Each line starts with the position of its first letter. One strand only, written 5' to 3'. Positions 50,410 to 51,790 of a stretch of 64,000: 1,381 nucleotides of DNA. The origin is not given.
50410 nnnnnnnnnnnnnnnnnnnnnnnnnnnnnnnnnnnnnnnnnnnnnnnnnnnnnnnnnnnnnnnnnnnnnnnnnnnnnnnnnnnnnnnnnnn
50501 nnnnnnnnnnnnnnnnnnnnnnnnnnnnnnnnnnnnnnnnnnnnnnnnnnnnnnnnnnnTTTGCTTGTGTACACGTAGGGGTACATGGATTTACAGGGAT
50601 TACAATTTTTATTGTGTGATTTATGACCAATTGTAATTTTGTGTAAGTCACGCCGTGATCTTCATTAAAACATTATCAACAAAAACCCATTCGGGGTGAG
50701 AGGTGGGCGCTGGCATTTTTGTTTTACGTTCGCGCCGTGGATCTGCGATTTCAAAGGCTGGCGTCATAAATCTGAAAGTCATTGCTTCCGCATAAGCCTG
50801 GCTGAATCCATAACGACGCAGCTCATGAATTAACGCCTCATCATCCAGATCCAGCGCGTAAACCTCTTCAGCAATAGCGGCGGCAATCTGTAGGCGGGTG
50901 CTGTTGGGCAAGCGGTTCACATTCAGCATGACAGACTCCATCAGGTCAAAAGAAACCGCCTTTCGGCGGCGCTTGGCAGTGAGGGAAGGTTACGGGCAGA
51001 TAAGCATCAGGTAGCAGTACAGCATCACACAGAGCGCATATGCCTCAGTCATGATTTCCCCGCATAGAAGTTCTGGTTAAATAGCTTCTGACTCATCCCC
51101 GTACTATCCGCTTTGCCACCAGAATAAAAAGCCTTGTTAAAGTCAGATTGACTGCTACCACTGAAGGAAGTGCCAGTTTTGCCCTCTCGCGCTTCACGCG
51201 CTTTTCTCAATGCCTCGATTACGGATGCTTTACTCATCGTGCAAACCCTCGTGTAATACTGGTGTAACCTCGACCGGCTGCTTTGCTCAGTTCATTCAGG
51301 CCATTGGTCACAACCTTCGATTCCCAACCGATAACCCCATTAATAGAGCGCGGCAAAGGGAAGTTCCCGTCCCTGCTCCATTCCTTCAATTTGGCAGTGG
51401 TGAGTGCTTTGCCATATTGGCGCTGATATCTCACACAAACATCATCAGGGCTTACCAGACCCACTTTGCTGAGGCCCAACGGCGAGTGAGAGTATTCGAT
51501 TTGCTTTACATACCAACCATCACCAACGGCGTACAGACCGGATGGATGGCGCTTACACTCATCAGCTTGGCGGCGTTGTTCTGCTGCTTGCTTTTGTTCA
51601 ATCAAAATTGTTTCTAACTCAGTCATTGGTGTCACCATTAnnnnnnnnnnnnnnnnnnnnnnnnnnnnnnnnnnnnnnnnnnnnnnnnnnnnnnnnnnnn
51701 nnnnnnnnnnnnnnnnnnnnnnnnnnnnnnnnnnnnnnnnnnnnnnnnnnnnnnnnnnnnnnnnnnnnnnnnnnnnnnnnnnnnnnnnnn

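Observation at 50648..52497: Cargo end of the element: coupled 134-aa/62-aa gene pair, secreted 151-aa protein and 93-aa protein with no recognisable function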

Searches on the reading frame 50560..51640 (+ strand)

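Call 49: search_protein_families(proteins=[L006:9796-10152:-, L006:11975-12388:-, L007:11669-12025:-, L007:11442-11660:-], library=phrogs, max_evalue=0.01)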
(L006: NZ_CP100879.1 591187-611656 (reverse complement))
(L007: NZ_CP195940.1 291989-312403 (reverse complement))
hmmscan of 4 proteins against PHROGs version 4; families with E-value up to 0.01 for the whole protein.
L006:9796-10152:- (118 aa): 0 families

L006:11975-12388:- (137 aa): 0 families

L007:11669-12025:- (118 aa): 5 families
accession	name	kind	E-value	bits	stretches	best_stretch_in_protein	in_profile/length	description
phrog_1287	-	unknown function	5.8e-05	24.5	1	4-32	8-36/115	-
phrog_795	-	other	0.00028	22.2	1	2-32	14-44/116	partition protein ATPase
phrog_582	-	transcription regulation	0.0003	22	1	1-42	53-94/105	Arc-like repressor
phrog_3178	-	transcription regulation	0.00032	22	1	2-31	6-35/125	Arc-like DNA binding domain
phrog_7906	-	transcription regulation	0.0026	19.5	1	4-35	8-39/111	Arc-like transcriptional regulator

L007:11442-11660:- (72 aa): 0 families

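Call 115: search_protein_families(proteins=[L006:10468-10866:-], library=ncbifam, max_evalue=1)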
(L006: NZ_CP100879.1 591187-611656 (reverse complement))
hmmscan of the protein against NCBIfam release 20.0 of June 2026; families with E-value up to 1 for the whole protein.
L006:10468-10866:- (132 aa): 0 families
